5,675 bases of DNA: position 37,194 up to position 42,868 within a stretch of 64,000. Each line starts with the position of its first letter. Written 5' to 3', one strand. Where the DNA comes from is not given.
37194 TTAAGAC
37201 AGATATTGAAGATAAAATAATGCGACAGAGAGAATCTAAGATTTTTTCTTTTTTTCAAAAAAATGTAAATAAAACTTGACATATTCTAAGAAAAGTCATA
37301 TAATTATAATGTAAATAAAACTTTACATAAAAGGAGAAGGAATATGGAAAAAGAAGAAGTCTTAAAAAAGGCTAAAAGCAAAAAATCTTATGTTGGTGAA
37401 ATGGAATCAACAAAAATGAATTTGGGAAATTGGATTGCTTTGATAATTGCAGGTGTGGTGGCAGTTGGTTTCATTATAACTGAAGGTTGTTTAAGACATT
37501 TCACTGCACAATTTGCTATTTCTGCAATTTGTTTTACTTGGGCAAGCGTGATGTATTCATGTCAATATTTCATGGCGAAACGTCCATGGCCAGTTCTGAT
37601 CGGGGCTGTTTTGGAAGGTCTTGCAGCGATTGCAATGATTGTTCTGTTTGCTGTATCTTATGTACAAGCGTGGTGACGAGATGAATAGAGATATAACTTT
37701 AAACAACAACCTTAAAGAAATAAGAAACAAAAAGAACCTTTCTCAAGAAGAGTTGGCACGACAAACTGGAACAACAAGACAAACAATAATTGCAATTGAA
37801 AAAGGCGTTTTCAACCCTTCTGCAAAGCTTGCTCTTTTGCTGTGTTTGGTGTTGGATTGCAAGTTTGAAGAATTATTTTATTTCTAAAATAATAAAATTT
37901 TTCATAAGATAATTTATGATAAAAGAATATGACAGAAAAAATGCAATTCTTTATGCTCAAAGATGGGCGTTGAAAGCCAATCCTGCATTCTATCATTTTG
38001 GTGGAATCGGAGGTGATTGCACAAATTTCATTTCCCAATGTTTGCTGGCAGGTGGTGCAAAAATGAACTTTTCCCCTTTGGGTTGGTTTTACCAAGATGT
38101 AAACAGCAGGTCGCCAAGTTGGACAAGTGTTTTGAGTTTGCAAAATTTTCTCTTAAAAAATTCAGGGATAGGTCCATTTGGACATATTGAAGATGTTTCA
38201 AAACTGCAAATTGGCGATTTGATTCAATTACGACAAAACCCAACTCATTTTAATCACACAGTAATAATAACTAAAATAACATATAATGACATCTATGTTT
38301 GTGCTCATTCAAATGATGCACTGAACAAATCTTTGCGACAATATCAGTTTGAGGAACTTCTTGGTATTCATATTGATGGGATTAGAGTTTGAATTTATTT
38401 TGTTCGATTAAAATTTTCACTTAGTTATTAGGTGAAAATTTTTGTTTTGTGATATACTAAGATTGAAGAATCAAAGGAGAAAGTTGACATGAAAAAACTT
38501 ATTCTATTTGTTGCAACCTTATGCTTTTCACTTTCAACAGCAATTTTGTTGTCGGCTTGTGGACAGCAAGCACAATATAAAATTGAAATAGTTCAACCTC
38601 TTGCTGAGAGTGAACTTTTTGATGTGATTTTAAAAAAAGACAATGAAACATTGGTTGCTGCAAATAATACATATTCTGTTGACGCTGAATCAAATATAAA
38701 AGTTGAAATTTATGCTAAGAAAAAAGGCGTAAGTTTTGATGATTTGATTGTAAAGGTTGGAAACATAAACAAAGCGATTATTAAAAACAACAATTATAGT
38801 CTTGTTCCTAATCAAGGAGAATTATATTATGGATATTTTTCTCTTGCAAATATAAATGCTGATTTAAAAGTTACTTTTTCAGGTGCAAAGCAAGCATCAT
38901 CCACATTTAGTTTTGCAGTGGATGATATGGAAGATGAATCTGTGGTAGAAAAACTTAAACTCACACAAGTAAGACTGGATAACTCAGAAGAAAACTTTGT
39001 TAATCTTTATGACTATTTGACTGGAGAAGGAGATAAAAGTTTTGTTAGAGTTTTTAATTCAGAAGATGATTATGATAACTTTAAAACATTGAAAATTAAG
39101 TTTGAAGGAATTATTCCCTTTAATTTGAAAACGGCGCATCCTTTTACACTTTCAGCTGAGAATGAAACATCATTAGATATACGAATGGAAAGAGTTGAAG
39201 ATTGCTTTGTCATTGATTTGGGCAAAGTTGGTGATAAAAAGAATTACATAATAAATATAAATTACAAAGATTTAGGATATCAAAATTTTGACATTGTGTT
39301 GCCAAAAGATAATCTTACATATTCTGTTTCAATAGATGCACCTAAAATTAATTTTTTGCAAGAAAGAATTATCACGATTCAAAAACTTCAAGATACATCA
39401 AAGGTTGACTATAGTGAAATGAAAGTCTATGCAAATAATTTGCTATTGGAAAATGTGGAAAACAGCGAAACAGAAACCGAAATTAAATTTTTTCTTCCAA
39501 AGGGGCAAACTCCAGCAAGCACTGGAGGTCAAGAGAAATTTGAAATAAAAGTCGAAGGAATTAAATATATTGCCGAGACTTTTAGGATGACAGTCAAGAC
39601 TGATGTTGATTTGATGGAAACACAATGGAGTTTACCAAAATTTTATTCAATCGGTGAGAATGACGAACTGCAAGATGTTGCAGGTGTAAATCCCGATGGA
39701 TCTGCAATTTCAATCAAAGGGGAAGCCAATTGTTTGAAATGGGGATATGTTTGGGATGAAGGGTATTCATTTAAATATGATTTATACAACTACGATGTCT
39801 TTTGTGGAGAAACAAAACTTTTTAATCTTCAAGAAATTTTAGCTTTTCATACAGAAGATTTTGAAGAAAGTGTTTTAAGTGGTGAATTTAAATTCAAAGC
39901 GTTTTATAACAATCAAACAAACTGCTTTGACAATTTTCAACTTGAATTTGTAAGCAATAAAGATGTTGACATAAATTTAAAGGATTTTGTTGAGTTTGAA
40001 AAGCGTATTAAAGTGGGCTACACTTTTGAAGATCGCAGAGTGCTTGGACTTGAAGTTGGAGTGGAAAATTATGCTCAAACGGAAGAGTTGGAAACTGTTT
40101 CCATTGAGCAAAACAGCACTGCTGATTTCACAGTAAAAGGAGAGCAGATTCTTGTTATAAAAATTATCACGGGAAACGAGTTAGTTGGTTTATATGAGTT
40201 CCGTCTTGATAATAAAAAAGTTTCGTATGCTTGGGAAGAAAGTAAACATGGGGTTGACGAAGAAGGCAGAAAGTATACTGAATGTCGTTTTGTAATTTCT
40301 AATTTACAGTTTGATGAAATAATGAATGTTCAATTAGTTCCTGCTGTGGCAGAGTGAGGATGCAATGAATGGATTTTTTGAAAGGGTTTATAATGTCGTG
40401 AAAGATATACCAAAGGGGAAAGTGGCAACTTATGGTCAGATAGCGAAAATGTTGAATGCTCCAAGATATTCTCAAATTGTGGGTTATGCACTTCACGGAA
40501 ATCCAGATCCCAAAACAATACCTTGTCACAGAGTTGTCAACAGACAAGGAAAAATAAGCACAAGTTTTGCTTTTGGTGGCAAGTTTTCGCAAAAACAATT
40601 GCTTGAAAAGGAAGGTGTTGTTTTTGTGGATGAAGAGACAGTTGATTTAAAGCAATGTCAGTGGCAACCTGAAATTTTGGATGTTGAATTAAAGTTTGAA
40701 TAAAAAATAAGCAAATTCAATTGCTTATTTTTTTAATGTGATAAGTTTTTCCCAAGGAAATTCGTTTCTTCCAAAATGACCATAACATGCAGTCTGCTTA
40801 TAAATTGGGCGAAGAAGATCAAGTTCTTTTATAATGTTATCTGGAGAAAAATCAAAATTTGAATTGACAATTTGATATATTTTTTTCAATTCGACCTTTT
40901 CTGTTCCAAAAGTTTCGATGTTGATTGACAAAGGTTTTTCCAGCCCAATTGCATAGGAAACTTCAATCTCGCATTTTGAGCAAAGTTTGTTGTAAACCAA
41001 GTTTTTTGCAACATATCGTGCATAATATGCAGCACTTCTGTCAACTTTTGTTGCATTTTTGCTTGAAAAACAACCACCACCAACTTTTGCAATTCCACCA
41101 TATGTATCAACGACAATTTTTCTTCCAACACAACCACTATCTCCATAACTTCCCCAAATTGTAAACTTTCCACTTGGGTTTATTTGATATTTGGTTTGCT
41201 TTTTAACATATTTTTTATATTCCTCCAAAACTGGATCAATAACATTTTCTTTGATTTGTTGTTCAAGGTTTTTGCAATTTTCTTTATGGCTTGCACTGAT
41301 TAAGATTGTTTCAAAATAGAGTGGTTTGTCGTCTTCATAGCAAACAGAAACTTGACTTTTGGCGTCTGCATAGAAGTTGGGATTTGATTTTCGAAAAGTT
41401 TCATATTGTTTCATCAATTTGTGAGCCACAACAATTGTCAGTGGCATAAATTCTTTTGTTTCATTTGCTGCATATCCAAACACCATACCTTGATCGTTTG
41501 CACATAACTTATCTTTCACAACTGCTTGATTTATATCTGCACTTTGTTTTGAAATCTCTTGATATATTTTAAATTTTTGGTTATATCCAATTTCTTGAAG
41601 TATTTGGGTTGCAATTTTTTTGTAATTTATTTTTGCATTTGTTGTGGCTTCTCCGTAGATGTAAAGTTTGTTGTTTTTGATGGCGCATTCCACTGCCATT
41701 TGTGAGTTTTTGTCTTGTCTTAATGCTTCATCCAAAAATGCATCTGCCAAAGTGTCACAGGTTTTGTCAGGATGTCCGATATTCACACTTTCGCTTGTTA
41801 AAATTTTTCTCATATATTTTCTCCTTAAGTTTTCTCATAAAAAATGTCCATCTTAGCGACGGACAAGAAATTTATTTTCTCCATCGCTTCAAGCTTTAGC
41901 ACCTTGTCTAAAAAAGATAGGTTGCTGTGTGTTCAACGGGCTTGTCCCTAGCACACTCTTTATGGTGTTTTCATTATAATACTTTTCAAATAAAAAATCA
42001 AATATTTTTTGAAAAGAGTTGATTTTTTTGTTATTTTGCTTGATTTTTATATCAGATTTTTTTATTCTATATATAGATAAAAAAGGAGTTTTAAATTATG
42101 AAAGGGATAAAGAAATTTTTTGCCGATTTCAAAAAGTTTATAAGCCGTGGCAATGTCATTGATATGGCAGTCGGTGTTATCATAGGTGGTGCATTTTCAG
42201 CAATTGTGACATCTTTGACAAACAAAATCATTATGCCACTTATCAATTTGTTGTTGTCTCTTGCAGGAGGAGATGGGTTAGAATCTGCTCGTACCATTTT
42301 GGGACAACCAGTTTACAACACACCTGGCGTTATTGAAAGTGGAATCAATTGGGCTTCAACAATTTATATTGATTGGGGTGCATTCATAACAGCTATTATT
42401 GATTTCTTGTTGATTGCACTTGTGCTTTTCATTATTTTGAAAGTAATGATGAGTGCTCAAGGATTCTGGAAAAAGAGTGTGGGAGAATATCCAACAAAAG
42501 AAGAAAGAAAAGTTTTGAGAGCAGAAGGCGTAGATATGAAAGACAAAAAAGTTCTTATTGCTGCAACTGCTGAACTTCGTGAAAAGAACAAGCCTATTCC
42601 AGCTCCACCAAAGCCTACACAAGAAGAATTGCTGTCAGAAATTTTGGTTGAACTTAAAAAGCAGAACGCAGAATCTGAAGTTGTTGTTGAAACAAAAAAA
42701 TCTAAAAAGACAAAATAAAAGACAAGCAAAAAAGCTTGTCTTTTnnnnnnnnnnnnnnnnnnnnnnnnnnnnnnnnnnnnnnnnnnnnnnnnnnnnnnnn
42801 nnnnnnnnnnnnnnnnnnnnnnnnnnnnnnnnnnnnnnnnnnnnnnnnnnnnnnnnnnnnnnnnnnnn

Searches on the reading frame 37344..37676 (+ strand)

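Call 70: search_protein_families(library=pfam, proteins=[window:37344-37676:+], max_evalue=0.001)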
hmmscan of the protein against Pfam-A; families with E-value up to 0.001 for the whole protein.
window:37344-37676:+ (110 aa): 1 family
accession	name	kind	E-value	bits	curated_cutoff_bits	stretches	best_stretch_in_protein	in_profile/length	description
PF20040.4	DUF6442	-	2.3e-07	31.4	25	1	1-103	1-98/102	Family of unknown function (DUF6442)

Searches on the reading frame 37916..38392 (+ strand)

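Call 70: search_protein_families(library=pfam, proteins=[window:37916-38392:+], max_evalue=0.001)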
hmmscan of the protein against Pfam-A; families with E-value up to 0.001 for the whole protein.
window:37916-38392:+ (158 aa): 1 family
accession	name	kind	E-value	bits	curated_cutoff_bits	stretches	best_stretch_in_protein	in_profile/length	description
PF12671.13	Amidase_6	-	4.4e-34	118.4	23.2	1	4-144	1-153/163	Putative amidase domain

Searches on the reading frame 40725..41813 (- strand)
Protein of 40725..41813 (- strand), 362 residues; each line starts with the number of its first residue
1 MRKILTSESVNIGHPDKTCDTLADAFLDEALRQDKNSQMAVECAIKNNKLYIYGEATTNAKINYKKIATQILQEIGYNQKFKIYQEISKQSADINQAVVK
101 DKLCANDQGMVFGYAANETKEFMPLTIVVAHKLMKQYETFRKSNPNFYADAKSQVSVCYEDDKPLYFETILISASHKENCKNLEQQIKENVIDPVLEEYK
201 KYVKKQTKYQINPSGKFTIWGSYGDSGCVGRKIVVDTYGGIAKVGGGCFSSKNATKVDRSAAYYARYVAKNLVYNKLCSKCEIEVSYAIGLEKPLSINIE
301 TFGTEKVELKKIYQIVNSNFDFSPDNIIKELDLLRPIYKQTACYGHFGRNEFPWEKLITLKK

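Call 9: search_protein_families(library=pfam, proteins=[window:40725-41813:-])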
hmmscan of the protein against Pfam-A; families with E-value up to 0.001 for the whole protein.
window:40725-41813:- (362 aa): 3 families
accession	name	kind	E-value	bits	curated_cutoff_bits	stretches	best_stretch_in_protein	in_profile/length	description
PF02773.21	S-AdoMet_synt_C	-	3.7e-61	205.5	25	1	221-356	3-138/138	S-adenosylmethionine synthetase, C-terminal domain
PF02772.21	S-AdoMet_synt_M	-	2.7e-35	121.5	29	1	104-217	3-120/120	S-adenosylmethionine synthetase, central domain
PF00438.25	S-AdoMet_synt_N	-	2.5e-26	92.5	33.1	1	3-82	2-81/99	S-adenosylmethionine synthetase, N-terminal domain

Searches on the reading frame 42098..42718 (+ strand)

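Call 9: search_protein_families(library=pfam, proteins=[window:42098-42718:+])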
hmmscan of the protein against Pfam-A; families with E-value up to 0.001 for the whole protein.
window:42098-42718:+ (206 aa): 1 family
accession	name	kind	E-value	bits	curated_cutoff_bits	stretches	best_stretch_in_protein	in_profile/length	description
PF01741.23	MscL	-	6.5e-34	117.4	27.4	1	7-136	1-111/123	Large-conductance mechanosensitive channel, MscL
